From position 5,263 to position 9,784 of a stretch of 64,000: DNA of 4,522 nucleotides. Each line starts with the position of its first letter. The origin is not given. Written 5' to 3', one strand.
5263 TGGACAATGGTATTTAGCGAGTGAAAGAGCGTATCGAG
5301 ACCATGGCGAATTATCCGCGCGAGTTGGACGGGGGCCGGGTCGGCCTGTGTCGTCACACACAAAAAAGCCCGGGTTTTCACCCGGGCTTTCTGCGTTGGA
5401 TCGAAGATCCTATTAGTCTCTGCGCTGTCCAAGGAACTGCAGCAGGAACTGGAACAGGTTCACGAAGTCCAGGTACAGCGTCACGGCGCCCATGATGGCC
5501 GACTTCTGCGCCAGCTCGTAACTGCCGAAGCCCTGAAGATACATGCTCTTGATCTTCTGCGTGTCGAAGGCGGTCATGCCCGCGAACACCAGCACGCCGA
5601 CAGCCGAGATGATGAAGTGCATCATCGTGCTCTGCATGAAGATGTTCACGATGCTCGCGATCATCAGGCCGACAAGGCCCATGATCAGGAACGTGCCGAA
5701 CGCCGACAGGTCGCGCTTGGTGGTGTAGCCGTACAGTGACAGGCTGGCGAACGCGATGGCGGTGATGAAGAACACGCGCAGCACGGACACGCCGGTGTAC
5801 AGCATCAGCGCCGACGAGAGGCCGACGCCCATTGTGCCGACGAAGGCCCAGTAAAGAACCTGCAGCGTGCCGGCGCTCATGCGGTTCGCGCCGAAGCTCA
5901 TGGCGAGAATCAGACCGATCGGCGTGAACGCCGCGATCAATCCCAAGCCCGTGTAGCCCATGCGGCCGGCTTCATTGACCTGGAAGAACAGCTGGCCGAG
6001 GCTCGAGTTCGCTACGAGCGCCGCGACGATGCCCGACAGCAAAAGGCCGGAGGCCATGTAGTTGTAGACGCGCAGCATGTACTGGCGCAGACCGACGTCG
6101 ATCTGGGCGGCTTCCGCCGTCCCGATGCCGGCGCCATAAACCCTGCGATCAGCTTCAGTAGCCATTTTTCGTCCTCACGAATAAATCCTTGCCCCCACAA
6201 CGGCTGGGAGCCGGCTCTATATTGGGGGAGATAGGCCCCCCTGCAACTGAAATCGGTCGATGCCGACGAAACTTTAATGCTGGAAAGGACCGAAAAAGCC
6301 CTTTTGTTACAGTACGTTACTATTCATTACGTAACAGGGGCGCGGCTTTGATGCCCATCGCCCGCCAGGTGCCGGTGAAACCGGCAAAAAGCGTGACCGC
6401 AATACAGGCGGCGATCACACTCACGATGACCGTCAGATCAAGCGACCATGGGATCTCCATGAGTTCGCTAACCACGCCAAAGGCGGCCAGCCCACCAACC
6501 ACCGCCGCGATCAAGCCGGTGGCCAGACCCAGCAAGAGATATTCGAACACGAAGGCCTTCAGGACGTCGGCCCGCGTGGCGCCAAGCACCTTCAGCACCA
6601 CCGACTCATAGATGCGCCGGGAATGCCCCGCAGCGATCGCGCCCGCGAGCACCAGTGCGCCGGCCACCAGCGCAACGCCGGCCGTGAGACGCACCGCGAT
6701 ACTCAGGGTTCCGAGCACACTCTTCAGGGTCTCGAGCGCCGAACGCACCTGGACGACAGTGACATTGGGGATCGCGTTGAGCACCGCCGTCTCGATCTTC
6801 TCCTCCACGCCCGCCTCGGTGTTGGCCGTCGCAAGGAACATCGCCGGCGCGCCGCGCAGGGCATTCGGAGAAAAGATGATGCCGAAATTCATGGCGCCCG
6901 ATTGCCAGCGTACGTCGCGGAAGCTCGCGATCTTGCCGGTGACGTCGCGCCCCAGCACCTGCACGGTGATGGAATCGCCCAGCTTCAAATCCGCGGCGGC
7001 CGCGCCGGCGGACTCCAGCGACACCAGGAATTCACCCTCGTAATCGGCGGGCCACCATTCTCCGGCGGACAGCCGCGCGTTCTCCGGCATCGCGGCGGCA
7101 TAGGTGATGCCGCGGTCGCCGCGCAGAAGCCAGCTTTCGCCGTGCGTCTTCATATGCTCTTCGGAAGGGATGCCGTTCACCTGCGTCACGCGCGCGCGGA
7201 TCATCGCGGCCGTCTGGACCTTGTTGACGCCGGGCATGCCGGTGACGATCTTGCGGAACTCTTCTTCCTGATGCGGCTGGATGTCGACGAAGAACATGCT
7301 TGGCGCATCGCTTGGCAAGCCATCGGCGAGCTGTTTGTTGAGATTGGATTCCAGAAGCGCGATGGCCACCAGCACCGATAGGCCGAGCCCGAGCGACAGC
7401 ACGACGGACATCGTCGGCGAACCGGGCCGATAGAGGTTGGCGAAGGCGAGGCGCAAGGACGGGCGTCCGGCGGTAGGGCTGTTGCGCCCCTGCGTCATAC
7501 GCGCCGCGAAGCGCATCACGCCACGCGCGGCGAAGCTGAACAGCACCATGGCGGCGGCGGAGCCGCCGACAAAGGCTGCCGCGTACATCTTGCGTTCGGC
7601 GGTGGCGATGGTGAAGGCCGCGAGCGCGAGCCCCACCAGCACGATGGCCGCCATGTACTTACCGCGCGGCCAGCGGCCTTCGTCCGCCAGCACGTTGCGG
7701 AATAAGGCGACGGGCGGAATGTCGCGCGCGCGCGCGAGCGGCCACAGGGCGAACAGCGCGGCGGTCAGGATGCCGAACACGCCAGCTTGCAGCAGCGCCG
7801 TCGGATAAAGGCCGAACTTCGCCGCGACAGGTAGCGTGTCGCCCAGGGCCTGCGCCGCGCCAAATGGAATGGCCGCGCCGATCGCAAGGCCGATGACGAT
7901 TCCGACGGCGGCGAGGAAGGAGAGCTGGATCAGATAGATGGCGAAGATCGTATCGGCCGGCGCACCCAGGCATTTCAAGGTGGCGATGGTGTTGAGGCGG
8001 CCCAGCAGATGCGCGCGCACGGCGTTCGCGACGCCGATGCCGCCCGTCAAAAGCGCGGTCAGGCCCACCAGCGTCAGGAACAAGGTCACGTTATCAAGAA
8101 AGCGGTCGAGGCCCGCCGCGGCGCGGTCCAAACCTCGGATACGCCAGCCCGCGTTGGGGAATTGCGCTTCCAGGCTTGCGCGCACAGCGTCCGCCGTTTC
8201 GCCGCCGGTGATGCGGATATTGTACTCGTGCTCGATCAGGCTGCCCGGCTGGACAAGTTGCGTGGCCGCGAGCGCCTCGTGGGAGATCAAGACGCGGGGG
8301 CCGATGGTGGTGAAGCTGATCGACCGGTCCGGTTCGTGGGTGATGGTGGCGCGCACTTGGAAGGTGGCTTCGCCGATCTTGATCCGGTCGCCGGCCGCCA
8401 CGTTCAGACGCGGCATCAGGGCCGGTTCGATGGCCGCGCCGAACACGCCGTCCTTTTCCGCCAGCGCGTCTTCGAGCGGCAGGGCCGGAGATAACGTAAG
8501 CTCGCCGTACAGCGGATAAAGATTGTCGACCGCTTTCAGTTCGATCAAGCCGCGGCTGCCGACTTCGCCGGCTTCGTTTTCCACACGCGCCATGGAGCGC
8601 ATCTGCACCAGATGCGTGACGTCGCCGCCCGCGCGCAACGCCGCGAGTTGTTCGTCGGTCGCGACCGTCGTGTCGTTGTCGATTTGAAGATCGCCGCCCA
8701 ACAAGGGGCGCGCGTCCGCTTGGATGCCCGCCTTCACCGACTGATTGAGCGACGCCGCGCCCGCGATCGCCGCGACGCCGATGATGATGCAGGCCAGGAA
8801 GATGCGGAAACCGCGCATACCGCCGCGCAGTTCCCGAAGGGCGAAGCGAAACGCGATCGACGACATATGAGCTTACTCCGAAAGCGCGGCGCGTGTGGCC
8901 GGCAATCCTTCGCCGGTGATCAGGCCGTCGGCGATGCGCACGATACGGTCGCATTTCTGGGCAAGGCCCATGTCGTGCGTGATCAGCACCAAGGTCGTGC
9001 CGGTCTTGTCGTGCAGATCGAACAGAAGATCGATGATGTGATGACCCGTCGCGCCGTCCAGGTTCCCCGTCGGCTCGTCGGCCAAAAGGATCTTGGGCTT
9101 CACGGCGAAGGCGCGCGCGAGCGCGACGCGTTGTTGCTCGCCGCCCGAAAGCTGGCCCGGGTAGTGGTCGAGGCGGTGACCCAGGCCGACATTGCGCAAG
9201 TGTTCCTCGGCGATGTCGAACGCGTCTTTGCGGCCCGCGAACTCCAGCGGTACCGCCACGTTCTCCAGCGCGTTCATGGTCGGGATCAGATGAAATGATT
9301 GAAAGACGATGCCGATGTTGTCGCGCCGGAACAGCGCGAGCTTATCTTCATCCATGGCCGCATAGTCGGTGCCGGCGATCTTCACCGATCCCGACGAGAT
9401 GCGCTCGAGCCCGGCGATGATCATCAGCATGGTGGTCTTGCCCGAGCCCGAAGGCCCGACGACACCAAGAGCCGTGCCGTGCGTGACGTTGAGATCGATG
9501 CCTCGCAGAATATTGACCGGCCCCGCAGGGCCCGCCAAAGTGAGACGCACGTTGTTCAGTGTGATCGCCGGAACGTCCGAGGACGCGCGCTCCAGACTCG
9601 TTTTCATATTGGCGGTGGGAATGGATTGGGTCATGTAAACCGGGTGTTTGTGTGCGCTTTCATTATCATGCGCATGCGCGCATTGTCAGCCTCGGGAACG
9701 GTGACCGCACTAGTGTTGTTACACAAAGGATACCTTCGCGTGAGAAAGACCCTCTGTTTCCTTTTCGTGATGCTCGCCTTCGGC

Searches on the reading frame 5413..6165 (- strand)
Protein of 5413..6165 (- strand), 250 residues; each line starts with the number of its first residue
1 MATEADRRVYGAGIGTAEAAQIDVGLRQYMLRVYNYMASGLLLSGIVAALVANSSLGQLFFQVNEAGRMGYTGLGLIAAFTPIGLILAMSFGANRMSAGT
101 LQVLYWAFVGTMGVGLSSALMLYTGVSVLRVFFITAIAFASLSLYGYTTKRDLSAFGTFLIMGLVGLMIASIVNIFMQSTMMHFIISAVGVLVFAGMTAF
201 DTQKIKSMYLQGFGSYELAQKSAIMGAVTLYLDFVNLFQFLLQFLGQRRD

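Call 69: search_protein_families(library=pfam, proteins=[window:5413-6165:-], max_evalue=0.0001)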
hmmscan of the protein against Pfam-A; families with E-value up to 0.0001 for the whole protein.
window:5413-6165:- (250 aa): 1 family
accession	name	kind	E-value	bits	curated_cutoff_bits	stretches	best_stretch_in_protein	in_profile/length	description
PF01027.25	Bax1-I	-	3.7e-57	193.9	34.1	1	27-245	1-207/207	Inhibitor of apoptosis-promoting Bax1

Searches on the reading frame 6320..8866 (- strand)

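Call 15: search_protein_families(library=pfam, proteins=[window:6320-8866:-], max_evalue=0.00001)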
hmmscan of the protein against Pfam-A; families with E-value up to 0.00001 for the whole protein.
window:6320-8866:- (848 aa): 2 families
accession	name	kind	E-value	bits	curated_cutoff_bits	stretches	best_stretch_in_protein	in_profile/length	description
PF02687.27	FtsX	-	2.9e-19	69.7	25.5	2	729-839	4-118/120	FtsX-like permease C-terminal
PF12704.14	MacB_PCD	-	1.5e-07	32.4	27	1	24-234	5-206/207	MacB-like periplasmic core domain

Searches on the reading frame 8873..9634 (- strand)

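Call 69: search_protein_families(library=pfam, proteins=[window:8873-9634:-], max_evalue=0.0001)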
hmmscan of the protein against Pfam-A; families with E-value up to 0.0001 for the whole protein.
window:8873-9634:- (253 aa): 3 families
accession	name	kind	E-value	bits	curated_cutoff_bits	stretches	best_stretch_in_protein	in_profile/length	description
PF00005.33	ABC_tran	-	3.1e-33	115.7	25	1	43-189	1-136/137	ABC transporter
PF13304.12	AAA_21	-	1.1e-05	26.2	27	0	134-224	206-302/304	AAA domain, putative AbiEii toxin, Type IV TA system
PF02463.25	SMC_N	-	5.9e-05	23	40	0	58-235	29-212/220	RecF/RecN/SMC N terminal domain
